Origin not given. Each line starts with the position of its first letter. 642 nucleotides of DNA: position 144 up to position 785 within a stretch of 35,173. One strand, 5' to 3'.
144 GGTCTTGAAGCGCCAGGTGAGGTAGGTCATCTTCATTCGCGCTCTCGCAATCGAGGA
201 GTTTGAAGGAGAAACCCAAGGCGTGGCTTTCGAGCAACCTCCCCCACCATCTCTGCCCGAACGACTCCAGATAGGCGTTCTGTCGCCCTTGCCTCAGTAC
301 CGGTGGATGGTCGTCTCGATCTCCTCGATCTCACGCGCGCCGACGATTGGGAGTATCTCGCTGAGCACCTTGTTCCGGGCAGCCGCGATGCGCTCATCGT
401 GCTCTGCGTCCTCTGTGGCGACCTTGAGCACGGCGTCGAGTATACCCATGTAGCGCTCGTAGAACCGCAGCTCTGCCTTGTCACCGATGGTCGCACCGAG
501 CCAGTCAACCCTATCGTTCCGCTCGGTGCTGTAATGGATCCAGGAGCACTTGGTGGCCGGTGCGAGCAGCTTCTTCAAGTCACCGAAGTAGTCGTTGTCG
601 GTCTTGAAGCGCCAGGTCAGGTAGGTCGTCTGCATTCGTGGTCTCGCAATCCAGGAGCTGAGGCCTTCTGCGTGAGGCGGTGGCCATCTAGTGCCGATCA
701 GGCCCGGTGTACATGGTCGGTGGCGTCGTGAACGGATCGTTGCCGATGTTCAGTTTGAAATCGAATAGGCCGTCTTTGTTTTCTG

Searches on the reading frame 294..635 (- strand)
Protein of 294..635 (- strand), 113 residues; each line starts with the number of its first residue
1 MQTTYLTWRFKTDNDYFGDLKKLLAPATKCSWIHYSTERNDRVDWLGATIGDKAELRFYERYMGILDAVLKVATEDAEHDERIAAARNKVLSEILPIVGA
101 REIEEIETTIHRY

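Call 3: search_protein_families(library=pfam, proteins=[window:294-635:-], max_evalue=1)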
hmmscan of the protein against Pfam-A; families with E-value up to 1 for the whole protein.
window:294-635:- (113 aa): 0 families

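Call 4: search_protein_families(library=ncbifam, proteins=[window:294-635:-], max_evalue=1)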
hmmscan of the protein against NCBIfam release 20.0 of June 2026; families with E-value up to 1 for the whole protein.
window:294-635:- (113 aa): 0 families
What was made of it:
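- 294..635 (-): Cognate immunity gene, 113 aa. No Pfam or NCBIfam match (calls 3, 4).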

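Call 54: find_homologous_proteins(query=window:294-635:-, max_evalue=0.001)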
Query window:294-635:- (113 aa): 14 proteins with E <= 0.001 among 19 candidates.
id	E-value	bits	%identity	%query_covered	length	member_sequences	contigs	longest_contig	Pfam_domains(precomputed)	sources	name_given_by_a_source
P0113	5.1e-70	250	100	100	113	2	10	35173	-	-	-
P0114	1.3e-54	201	80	100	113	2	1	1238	-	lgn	-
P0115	8.4e-50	185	72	100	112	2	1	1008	-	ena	-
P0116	3.2e-49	183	76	100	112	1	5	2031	-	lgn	-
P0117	1.1e-48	182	78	96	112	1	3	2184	-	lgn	-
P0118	2.0e-48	181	73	100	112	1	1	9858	-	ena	-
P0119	7.1e-48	179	73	100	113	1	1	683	-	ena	-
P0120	3.6e-47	177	71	96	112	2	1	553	-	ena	-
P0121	5.1e-47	176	74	96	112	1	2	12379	-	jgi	jgi:hypothetical protein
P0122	3.8e-46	173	77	100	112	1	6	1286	-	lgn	-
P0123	6.9e-46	173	73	100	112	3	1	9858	-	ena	-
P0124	7.7e-46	172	73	96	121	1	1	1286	-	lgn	-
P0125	6.0e-45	170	71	96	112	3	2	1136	-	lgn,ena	-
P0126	4.1e-44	167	70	100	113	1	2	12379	-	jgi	jgi:hypothetical protein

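Call 57: find_encoding_contigs(protein=P0121, flank=8000, max_places=2)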
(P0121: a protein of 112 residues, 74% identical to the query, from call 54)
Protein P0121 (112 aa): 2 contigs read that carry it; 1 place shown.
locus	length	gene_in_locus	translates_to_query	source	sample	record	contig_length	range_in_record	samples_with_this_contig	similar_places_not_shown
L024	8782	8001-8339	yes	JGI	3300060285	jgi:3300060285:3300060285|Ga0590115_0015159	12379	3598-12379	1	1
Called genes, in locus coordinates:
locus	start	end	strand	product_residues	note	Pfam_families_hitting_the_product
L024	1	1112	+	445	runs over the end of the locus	PF00589:Phage_integrase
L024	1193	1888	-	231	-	-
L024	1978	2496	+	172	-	-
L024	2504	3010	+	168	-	-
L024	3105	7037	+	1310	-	PF03448:MgtE_N (weak)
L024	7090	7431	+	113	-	-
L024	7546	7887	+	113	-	-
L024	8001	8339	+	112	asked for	-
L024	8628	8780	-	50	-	?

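Call 93: search_protein_families(library=padloc, proteins=[window:294-635:-], max_evalue=0.01)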
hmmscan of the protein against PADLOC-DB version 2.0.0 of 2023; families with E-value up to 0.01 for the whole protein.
window:294-635:- (113 aa): 0 families
